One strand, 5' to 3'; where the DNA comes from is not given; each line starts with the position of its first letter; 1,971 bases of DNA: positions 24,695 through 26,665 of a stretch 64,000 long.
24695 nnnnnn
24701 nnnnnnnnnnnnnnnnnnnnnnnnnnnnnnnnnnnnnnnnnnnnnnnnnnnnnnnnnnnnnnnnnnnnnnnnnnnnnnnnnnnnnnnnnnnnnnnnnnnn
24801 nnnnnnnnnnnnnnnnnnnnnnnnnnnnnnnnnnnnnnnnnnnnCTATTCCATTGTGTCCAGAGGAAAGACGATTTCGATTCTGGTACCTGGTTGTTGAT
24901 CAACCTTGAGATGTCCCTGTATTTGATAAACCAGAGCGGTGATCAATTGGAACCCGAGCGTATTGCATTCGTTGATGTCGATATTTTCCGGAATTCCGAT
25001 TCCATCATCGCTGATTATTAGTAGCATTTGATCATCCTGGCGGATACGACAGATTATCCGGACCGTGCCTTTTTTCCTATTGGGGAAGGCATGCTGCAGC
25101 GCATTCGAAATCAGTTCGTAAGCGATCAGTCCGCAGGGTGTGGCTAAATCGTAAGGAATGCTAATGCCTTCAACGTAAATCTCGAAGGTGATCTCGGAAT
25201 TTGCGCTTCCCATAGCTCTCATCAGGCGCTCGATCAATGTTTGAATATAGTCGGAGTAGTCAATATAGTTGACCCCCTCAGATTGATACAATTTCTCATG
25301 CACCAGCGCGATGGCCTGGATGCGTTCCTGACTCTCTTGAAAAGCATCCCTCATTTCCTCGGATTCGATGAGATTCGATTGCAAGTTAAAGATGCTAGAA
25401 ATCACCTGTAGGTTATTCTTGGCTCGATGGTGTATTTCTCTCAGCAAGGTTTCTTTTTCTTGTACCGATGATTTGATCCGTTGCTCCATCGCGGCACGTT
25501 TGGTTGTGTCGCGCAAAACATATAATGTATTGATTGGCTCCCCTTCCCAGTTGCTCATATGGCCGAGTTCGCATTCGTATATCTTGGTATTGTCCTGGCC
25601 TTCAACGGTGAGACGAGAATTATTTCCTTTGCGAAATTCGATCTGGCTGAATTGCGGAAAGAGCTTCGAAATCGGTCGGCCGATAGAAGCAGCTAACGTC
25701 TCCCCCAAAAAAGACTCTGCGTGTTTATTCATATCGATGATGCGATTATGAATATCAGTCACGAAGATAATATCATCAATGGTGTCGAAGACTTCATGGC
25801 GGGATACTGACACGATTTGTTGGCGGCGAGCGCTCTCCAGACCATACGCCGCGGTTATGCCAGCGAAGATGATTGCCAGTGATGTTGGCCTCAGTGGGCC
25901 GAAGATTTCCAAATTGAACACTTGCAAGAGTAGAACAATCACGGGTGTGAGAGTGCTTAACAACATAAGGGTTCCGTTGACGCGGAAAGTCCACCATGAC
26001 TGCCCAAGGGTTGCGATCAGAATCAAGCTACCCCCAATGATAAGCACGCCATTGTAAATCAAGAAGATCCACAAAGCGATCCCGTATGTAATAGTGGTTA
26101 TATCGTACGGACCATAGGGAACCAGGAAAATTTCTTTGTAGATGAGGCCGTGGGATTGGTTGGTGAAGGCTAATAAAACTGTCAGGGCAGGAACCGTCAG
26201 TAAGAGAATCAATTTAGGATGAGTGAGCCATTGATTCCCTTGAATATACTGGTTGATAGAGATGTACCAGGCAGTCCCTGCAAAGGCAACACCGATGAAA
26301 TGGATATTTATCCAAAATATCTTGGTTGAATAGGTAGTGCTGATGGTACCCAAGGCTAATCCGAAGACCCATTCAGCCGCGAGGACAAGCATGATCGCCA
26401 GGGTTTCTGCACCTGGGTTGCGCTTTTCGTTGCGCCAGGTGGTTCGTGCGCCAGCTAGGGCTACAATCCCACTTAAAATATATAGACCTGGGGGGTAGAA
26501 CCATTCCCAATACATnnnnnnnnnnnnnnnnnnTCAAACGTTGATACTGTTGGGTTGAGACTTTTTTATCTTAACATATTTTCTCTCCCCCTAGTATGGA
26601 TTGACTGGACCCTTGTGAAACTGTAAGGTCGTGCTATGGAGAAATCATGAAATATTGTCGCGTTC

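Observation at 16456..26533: Six tightly coupled 7TM-PAS-HisKA_2 sensor kinases organised as three (B,A) gene pairs, with no response regulator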

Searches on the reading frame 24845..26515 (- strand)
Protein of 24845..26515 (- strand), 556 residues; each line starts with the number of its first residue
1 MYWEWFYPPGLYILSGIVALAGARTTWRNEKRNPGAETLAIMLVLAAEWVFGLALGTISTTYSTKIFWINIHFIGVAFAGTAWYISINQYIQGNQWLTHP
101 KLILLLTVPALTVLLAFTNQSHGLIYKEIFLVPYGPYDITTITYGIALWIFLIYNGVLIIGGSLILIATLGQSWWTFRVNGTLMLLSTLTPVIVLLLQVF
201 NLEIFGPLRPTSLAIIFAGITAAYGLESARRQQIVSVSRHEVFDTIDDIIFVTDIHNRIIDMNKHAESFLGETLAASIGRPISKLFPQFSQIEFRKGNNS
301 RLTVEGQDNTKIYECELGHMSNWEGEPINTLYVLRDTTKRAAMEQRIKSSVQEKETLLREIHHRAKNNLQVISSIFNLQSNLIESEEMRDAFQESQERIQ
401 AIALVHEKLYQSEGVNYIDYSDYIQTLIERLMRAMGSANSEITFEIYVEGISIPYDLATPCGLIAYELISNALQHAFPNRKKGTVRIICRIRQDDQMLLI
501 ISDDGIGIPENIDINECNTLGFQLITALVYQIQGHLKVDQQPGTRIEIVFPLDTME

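Call 4: search_protein_families(library=pfam, proteins=[window:24845-26515:-], max_evalue=0.01)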
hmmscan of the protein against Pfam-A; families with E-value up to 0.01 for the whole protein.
window:24845-26515:- (556 aa): 9 families
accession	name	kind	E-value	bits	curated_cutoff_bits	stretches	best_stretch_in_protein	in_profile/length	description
PF16927.11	HisKA_7TM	-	4.6e-39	135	28.6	1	12-226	2-214/224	N-terminal 7TM region of histidine kinase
PF07568.18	HisKA_2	-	2.4e-27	95.3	22.3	1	360-434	1-75/76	Histidine kinase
PF02518.31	HATPase_c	-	2.1e-10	41.5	26.4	1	463-553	8-110/111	Histidine kinase-, DNA gyrase B-, and HSP90-like ATPase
PF07536.20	HWE_HK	-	1.4e-07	32.6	22.8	1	360-414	1-53/83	HWE histidine kinase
PF13188.13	PAS_8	-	6.8e-07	29.4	21.8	1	242-294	6-55/65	PAS domain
PF08448.16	PAS_4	-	7.4e-06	26.6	23.1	1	243-340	1-108/110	PAS fold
PF00989.32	PAS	-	5.5e-05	23.6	22.6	1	241-290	5-54/113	PAS fold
PF13426.13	PAS_9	-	7.7e-05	23.4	27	1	248-336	2-100/103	PAS domain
PF13581.12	HATPase_c_2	-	0.00049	20.5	27.4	1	456-510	27-81/127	Histidine kinase-like ATPase domain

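Call 18: find_homologous_proteins(query=A2, max_evalue=1e-60)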
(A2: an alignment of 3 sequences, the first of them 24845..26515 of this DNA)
Query A2 (3 sequences) (556 aa, profile of the alignment): 87 proteins with E <= 1e-60 among 8000 candidates.
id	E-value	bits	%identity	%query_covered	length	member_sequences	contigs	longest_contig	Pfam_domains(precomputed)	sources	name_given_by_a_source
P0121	0.0e+0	1091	100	100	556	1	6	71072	PF13188.14,PF08448.17,PF02518.32,PF16927.12,PF07536.21,PF07568.19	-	-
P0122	0.0e+0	1082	58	99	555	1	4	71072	PF02518.32,PF16927.12,PF07536.21,PF07568.19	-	-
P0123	0.0e+0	1076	55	98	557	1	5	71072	PF02518.32,PF16927.12,PF00989.32,PF07536.21,PF07568.19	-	-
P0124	0.0e+0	1032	86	99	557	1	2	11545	PF13188.14,PF02518.32,PF16927.12,PF07536.21,PF07568.19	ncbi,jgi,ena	-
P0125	4.2e-293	991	63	99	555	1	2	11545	PF02518.32,PF16927.12,PF00989.32,PF07536.21,PF07568.19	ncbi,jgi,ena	-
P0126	1.6e-274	930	66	100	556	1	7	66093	PF02518.32,PF16927.12,PF07536.21,PF07568.19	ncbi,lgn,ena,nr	ncbi:MAG: PAS domain S-box protein [Anaerolineales bacterium]|nr:PAS domain S-box protein [Chlorofle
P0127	7.0e-274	928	55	98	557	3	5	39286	PF13426.14,PF13188.14,PF08448.17,PF02518.32,PF16927.12,PF00989.32,PF07536.21,PF07568.19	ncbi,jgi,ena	-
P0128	5.9e-273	925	66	99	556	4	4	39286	PF13188.14,PF08448.17,PF02518.32,PF16927.12,PF00989.32,PF07536.21,PF07568.19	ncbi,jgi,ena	-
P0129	7.0e-263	891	63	100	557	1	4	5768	PF13188.14,PF02518.32,PF16927.12,PF00989.32,PF07536.21,PF07568.19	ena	-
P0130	2.0e-166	573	43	99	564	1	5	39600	PF13188.14,PF13581.13,PF02518.32,PF16927.12,PF00989.32,PF07568.19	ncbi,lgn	-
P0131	5.6e-160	552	43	99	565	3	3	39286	PF13426.14,PF13188.14,PF16927.12,PF00989.32,PF07536.21,PF07568.19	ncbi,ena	-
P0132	1.5e-158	547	43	95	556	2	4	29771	PF13426.14,PF13188.14,PF13581.13,PF02518.32,PF16927.12,PF00989.32,PF07536.21,PF07568.19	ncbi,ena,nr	ncbi:MAG: PAS domain S-box protein [Anaerolineales bacterium]|nr:PAS domain S-box protein [Anaerolin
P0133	1.8e-146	507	44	84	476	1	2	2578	PF13188.14,PF13581.13,PF08448.17,PF02518.32,PF16927.12,PF07536.21,PF07568.19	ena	-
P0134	5.1e-146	506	45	84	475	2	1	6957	PF13426.14,PF13188.14,PF13581.13,PF08448.17,PF02518.32,PF16927.12,PF00989.32,PF07536.21,PF07568.19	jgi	-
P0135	3.3e-110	387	31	99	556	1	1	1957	PF13426.14,PF13581.13,PF08448.17,PF02518.32,PF16927.12,PF00989.32,PF07536.21,PF07568.19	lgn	-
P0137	1.4e-102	362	34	94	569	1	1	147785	PF13426.14,PF13188.14,PF13581.13,PF08448.17,PF02518.32,PF16927.12,PF00989.32,PF07536.21,PF07568.19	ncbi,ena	-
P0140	1.7e-88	316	29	99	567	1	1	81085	PF13581.13,PF08448.17,PF02518.32,PF16927.12,PF00989.32,PF07536.21,PF07568.19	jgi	jgi:two-component sensor histidine kinase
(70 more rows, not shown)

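Call 19: find_encoding_contigs(protein=P0130, flank=8000, max_places=3)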
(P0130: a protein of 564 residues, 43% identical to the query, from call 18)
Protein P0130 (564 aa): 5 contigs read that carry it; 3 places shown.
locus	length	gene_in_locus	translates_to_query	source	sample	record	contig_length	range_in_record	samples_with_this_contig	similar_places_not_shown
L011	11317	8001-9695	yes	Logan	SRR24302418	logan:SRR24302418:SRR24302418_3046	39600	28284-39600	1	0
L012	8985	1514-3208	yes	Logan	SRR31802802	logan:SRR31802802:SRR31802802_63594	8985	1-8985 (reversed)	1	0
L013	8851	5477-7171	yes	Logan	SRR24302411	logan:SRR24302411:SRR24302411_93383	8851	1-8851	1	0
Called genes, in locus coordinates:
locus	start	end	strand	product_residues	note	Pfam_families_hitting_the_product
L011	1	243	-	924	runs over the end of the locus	PF06439:3keto-disac_hyd, PF25852:DUF6242_C (faint), PF02012:BNR (faint), PF24316:Tli3 (faint), PF13088:BNR_2 (faint), PF14870:PSII_BNR (faint), PF15902:Sortilin-Vps10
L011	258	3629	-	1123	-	-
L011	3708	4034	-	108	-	-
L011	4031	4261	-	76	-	-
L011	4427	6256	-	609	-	PF21783:YNCE (faint), PF10282:Lactonase, PF23414:Beta-prop_EML_2 (faint), PF25174:Beta-prop_THOC3 (faint), PF02239:Cytochrom_D1 (faint), PF03150:CCP_MauG (faint)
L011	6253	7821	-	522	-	PF13620:CarboxypepD_reg, PF13435:Cytochrome_C554 (weak)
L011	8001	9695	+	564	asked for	PF16927:HisKA_7TM, PF00989:PAS (weak), PF13188:PAS_8 (weak), PF07568:HisKA_2, PF13581:HATPase_c_2 (weak), PF02518:HATPase_c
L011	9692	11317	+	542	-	?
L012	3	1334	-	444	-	?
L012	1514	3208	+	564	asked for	PF16927:HisKA_7TM, PF00989:PAS (weak), PF13188:PAS_8 (weak), PF07568:HisKA_2, PF13581:HATPase_c_2 (weak), PF02518:HATPase_c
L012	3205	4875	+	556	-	PF16927:HisKA_7TM, PF00989:PAS (weak), PF08448:PAS_4, PF13426:PAS_9, PF07536:HWE_HK (weak), PF07568:HisKA_2, PF13581:HATPase_c_2 (weak), PF02518:HATPase_c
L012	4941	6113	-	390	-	PF00291:PALP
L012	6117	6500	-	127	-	PF00072:Response_reg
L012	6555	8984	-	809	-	?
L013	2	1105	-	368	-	?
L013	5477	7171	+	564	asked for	PF16927:HisKA_7TM, PF00989:PAS (weak), PF13188:PAS_8 (weak), PF07568:HisKA_2, PF13581:HATPase_c_2 (weak), PF02518:HATPase_c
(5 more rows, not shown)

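Call 20: find_encoding_contigs(protein=P0132, flank=8000, max_places=3)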
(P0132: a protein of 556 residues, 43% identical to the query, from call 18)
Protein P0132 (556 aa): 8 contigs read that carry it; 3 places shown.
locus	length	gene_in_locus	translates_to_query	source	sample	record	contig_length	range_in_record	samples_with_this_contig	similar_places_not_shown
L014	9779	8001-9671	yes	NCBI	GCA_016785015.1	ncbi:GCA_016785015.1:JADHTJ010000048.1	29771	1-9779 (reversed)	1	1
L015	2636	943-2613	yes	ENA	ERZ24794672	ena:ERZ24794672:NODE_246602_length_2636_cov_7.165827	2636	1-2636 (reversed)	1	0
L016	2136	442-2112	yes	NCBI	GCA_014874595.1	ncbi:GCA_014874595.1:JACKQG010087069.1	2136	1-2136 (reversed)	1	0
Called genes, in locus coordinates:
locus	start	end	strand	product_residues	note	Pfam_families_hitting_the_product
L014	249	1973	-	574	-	PF13620:CarboxypepD_reg, PF13715:CarbopepD_reg_2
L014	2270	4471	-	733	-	PF14870:PSII_BNR (faint), PF02012:BNR (faint), PF13088:BNR_2 (faint), PF24316:Tli3 (faint), PF25852:DUF6242_C (faint), PF15902:Sortilin-Vps10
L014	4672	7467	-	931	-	PF14870:PSII_BNR (faint), PF02012:BNR (faint), PF25852:DUF6242_C (faint), PF15902:Sortilin-Vps10 (weak)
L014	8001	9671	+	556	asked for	PF16927:HisKA_7TM, PF00989:PAS (faint), PF13188:PAS_8 (weak), PF13426:PAS_9 (faint), PF07536:HWE_HK (weak), PF07568:HisKA_2, PF13581:HATPase_c_2 (weak), PF02518:HATPase_c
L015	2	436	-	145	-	?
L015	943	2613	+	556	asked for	PF16927:HisKA_7TM, PF00989:PAS (faint), PF13188:PAS_8 (weak), PF13426:PAS_9 (faint), PF07536:HWE_HK (weak), PF07568:HisKA_2, PF13581:HATPase_c_2 (weak), PF02518:HATPase_c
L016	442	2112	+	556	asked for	PF16927:HisKA_7TM, PF00989:PAS (faint), PF13188:PAS_8 (weak), PF13426:PAS_9 (faint), PF07536:HWE_HK (weak), PF07568:HisKA_2, PF13581:HATPase_c_2 (weak), PF02518:HATPase_c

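Call 21: find_encoding_contigs(protein=P0131, flank=8000, max_places=2)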
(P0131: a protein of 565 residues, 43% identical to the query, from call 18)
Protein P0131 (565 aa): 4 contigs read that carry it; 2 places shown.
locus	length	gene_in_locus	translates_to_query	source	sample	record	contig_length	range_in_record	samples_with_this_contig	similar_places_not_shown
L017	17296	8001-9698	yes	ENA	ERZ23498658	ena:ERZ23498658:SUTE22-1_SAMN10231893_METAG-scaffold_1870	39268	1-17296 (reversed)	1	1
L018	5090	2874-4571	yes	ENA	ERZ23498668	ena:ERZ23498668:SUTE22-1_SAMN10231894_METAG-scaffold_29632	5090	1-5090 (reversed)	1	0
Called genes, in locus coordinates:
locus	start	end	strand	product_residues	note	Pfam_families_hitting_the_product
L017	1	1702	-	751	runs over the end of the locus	PF02012:BNR (faint), PF13088:BNR_2 (faint), PF24316:Tli3 (faint), PF25852:DUF6242_C (faint), PF14870:PSII_BNR (weak), PF15902:Sortilin-Vps10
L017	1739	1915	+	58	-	-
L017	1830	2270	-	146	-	PF15902:Sortilin-Vps10 (weak)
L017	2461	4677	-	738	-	PF15902:Sortilin-Vps10 (weak), PF02012:BNR (faint), PF13088:BNR_2 (faint), PF15902:Sortilin-Vps10 (weak)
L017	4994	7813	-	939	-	PF02012:BNR (faint), PF13088:BNR_2 (faint), PF14870:PSII_BNR (faint), PF15902:Sortilin-Vps10 (weak), PF25852:DUF6242_C (faint), PF15902:Sortilin-Vps10 (weak)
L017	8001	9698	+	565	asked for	PF16927:HisKA_7TM, PF00989:PAS (weak), PF13188:PAS_8, PF13426:PAS_9 (faint), PF07536:HWE_HK (weak), PF07568:HisKA_2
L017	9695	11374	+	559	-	PF16927:HisKA_7TM, PF00989:PAS (weak), PF13188:PAS_8 (faint), PF13426:PAS_9 (faint), PF07536:HWE_HK (weak), PF07568:HisKA_2, PF13581:HATPase_c_2 (weak), PF02518:HATPase_c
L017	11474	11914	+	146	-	-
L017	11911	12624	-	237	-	-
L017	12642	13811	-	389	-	PF00291:PALP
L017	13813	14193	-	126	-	PF00072:Response_reg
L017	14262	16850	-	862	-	PF01590:GAF, PF13185:GAF_2, PF13492:GAF_3 (weak), PF01590:GAF, PF13185:GAF_2, PF13492:GAF_3 (weak), PF00512:HisKA, PF02518:HATPase_c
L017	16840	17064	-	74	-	-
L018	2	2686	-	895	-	?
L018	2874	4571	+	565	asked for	PF16927:HisKA_7TM, PF00989:PAS (weak), PF13188:PAS_8, PF13426:PAS_9 (faint), PF07536:HWE_HK (weak), PF07568:HisKA_2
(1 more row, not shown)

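Call 43: find_encoding_contigs(protein=window:24845-26515:-, flank=10000, max_places=6)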
Protein window:24845-26515:- (556 aa): 6 contigs read that carry it; 5 places shown.
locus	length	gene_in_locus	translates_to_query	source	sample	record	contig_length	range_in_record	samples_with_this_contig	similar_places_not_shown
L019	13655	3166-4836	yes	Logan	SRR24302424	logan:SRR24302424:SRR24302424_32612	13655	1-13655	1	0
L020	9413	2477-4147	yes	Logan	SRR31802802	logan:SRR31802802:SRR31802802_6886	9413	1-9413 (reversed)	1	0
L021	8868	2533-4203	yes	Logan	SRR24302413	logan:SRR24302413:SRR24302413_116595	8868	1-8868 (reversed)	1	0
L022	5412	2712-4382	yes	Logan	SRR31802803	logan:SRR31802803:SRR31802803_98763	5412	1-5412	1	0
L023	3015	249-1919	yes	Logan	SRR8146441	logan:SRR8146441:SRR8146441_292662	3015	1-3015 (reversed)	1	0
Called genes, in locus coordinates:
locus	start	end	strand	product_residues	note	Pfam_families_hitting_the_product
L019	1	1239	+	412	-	?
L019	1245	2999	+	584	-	PF00128:Alpha-amylase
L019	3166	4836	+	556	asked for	PF16927:HisKA_7TM, PF08448:PAS_4 (faint), PF13188:PAS_8 (weak), PF07536:HWE_HK (weak), PF07568:HisKA_2, PF02518:HATPase_c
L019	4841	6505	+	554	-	PF16927:HisKA_7TM, PF00989:PAS (faint), PF07568:HisKA_2, PF13581:HATPase_c_2 (faint), PF02518:HATPase_c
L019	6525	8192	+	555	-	PF16927:HisKA_7TM, PF07536:HWE_HK (weak), PF07568:HisKA_2, PF02518:HATPase_c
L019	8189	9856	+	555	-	PF16927:HisKA_7TM, PF00989:PAS, PF08448:PAS_4 (weak), PF12860:PAS_7 (weak), PF13188:PAS_8, PF13426:PAS_9, PF07568:HisKA_2, PF02518:HATPase_c, +1 more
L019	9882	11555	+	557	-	PF16927:HisKA_7TM, PF00989:PAS (weak), PF07536:HWE_HK (weak), PF07568:HisKA_2, PF02518:HATPase_c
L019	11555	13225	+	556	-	PF16927:HisKA_7TM, PF00989:PAS (weak), PF07568:HisKA_2, PF02518:HATPase_c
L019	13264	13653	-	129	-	?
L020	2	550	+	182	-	?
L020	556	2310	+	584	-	PF00128:Alpha-amylase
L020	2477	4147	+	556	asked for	PF16927:HisKA_7TM, PF08448:PAS_4 (faint), PF13188:PAS_8 (weak), PF07536:HWE_HK (weak), PF07568:HisKA_2, PF02518:HATPase_c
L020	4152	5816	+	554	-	PF16927:HisKA_7TM, PF00989:PAS (faint), PF07568:HisKA_2, PF13581:HATPase_c_2 (faint), PF02518:HATPase_c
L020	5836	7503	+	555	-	PF16927:HisKA_7TM, PF07536:HWE_HK (weak), PF07568:HisKA_2, PF02518:HATPase_c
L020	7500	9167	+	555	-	PF16927:HisKA_7TM, PF00989:PAS, PF08448:PAS_4 (weak), PF12860:PAS_7 (weak), PF13188:PAS_8, PF13426:PAS_9, PF07568:HisKA_2, PF02518:HATPase_c, +1 more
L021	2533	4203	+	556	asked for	PF16927:HisKA_7TM, PF08448:PAS_4 (faint), PF13188:PAS_8 (weak), PF07536:HWE_HK (weak), PF07568:HisKA_2, PF02518:HATPase_c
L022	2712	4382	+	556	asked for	PF16927:HisKA_7TM, PF08448:PAS_4 (faint), PF13188:PAS_8 (weak), PF07536:HWE_HK (weak), PF07568:HisKA_2, PF02518:HATPase_c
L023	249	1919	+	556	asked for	PF16927:HisKA_7TM, PF08448:PAS_4 (faint), PF13188:PAS_8 (weak), PF07536:HWE_HK (weak), PF07568:HisKA_2, PF02518:HATPase_c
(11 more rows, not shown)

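Call 53: find_encoding_contigs(protein=P0137, flank=5000, max_places=2)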
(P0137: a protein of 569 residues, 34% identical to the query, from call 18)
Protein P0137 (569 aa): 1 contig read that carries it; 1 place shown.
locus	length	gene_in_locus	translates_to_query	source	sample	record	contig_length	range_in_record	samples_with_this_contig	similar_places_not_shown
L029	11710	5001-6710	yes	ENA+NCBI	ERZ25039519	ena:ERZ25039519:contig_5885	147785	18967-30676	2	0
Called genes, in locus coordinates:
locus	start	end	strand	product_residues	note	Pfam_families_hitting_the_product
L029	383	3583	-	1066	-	PF00989:PAS, PF13426:PAS_9, PF00989:PAS, PF08447:PAS_3, PF00989:PAS, PF08448:PAS_4, PF08448:PAS_4, PF00512:HisKA, +8 more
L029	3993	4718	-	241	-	-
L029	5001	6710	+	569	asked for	PF16927:HisKA_7TM, PF00989:PAS, PF13188:PAS_8, PF08448:PAS_4, PF13426:PAS_9, PF07536:HWE_HK (weak), PF07568:HisKA_2, PF02518:HATPase_c, +1 more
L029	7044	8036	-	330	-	PF09924:LPG_synthase_C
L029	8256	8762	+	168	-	PF01625:PMSR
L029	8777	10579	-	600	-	PF09286:Pro-kuma_activ, PF00082:Peptidase_S8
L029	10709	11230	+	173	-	PF03551:PadR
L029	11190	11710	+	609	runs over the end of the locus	PF00083:Sugar_tr (weak), PF07690:MFS_1, PF05977:MFS_3 (faint), PF07690:MFS_1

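Call 54: find_encoding_contigs(protein=P0140, flank=5000, max_places=2)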
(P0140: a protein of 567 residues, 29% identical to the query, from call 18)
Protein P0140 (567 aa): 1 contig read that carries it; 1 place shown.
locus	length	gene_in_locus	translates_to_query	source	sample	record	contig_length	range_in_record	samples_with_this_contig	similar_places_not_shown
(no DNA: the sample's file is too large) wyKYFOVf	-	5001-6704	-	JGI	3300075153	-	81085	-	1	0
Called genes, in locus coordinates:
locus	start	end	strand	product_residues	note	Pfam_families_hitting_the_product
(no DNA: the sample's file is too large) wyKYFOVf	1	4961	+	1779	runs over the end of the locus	PF00072:Response_reg, PF08448:PAS_4, PF08448:PAS_4, PF01590:GAF, PF13185:GAF_2, PF00989:PAS, PF13188:PAS_8, PF08448:PAS_4, +18 more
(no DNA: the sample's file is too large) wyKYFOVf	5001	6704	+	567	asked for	PF16927:HisKA_7TM, PF00989:PAS (faint), PF08448:PAS_4, PF07536:HWE_HK (weak), PF07568:HisKA_2, PF13581:HATPase_c_2 (weak), PF02518:HATPase_c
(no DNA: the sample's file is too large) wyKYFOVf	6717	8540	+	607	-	PF00072:Response_reg, PF13426:PAS_9, PF01590:GAF, PF13185:GAF_2, PF13492:GAF_3 (faint), PF00990:GGDEF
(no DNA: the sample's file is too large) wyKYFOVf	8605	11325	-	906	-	PF17201:Cache_3-Cache_2, PF17202:sCache_3_3, PF08269:dCache_2, PF17200:sCache_2, PF00672:HAMP, PF00015:MCPsignal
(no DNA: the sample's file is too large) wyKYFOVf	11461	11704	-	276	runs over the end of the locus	PF17210:SdrD_B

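Call 67: search_protein_families(library=ncbifam, proteins=[window:24845-26515:-], max_evalue=0.001)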
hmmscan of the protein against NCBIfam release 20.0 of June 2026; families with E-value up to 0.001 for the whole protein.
window:24845-26515:- (556 aa): 15 families
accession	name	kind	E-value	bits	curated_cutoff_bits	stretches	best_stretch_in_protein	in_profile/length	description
NF051872.1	HisKinPhyk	equivalog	8.7e-38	130.2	750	1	344-550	333-536/537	sensor histidine kinase PhyK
NF052306.1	BluLightHisKinLov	equivalog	2.1e-18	66.3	450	1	342-551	137-333/334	blue-light-activated histidine kinase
NF010077.0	PRK13559.1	subfamily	2.2e-16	59.7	361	1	345-553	161-360/364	hypothetical protein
NF008468.0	PRK11360.1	equivalog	3.7e-10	38.8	646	1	242-511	273-555/616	two-component system sensor histidine kinase AtoS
NF033092.0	HK_WalK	equivalog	5.4e-09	35.2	725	1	242-511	263-535/594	cell wall metabolism sensor histidine kinase WalK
TIGR02966.1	phoR_proteo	equivalog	1e-06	28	334.2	1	242-510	11-275/333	phosphate regulon sensor histidine kinase PhoR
NF008649.0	PRK11644.1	equivalog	8.6e-06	24.8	408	1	426-552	376-496/499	signal transduction histidine-protein kinase/phosphatase UhpB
NF046044.1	PnpS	equivalog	9.8e-06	24.8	400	0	460-511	285-332/390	two-component system histidine kinase PnpS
NF008184.0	PRK10935.1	equivalog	1.2e-05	24.2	553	1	467-553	478-560/565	nitrate/nitrite two-component system sensor histidine kinase NarQ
TIGR00229.1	sensory_box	domain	1.7e-05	24.9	22.9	1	241-346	9-125/126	PAS domain S-box protein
TIGR01925.2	spIIAB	equivalog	2.1e-05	24.4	135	1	467-510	44-86/137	anti-sigma F factor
NF003144.0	PRK04069.1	equivalog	9.5e-05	21.8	145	1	466-508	48-89/161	anti-sigma B factor RsbW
NF052573.1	HisKinEspAMyxo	equivalog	0.00013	20.2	1400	1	236-370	252-400/755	serine histidine kinase EspA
NF008302.0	PRK11091.1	equivalog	0.00052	18.3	838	0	464-511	402-445/779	aerobic respiration two-component sensor histidine kinase ArcB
NF007896.0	PRK10600.1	equivalog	0.00072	18.3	578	0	464-550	502-583/598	nitrate/nitrite two-component system sensor histidine kinase NarX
